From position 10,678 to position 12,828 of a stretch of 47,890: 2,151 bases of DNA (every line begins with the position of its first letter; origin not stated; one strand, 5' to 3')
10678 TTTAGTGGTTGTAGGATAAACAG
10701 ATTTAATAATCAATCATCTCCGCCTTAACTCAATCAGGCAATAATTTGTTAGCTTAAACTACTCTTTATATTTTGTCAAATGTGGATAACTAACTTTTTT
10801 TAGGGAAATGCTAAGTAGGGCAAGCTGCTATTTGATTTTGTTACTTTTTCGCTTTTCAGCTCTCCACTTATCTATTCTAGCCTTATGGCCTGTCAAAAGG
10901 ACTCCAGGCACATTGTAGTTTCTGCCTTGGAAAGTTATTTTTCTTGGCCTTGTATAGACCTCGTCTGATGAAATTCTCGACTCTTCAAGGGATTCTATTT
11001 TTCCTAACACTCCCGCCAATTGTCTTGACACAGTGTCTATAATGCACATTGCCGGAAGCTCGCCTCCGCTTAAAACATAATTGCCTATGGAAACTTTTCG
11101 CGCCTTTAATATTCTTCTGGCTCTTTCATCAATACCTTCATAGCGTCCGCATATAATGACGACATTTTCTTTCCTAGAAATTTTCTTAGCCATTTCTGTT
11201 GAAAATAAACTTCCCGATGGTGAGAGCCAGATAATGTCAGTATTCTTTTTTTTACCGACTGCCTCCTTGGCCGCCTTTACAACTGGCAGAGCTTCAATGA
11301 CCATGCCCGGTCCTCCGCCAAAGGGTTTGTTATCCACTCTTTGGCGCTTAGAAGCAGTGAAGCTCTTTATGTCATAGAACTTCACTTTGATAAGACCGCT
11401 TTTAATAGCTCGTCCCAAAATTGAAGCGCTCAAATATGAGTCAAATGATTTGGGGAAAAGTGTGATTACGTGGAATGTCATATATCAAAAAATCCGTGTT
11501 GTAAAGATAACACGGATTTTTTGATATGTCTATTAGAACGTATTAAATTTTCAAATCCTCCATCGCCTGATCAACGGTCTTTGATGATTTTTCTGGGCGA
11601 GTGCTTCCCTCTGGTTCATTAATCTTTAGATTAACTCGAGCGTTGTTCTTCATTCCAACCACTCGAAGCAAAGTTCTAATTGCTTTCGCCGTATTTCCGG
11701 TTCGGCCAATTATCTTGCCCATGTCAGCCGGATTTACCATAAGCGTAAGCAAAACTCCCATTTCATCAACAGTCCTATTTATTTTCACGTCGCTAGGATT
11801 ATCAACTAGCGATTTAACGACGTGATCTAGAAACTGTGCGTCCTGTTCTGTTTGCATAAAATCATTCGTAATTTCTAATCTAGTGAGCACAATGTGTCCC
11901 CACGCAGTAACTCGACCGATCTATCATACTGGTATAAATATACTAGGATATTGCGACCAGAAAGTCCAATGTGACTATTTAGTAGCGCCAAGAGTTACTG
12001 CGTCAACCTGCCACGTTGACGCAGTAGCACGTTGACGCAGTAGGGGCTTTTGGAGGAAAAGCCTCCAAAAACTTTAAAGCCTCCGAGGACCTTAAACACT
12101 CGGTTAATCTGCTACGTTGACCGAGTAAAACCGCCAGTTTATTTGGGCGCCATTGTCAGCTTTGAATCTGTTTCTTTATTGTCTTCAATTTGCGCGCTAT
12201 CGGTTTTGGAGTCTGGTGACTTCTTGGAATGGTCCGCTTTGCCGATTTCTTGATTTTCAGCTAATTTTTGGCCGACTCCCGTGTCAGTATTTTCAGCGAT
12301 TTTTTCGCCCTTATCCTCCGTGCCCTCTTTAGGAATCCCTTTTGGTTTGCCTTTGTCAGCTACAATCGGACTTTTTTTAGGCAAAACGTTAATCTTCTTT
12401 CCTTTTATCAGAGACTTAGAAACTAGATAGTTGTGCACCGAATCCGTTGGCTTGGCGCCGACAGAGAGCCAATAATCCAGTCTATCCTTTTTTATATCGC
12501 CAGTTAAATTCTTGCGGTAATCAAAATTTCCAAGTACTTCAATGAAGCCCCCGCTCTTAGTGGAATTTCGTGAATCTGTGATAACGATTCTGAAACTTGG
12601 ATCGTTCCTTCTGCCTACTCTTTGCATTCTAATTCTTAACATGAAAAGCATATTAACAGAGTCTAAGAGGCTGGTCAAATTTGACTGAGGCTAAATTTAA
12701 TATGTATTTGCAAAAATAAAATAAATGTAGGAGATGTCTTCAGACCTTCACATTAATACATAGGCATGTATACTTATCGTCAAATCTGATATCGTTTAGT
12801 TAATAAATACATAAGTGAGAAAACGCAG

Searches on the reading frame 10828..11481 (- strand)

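Call 105: search_protein_families(library=pfam, proteins=[window:10828-11481:-], max_evalue=0.00001)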
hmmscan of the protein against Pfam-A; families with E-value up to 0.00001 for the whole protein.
window:10828-11481:- (217 aa): 1 family
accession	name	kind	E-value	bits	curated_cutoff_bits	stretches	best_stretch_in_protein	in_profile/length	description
PF01746.26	tRNA_m1G_MT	-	1.1e-42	146.5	27.3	1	23-214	2-189/195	tRNA (Guanine-1)-methyltransferase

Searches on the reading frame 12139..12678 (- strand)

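Call 105: search_protein_families(library=pfam, proteins=[window:12139-12678:-], max_evalue=0.00001)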
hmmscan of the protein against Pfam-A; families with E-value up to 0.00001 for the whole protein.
window:12139-12678:- (179 aa): 1 family
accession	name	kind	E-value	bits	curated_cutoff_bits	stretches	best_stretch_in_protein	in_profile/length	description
PF00886.24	Ribosomal_S16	-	1.2e-14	54.4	27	1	20-78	1-62/62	Ribosomal protein S16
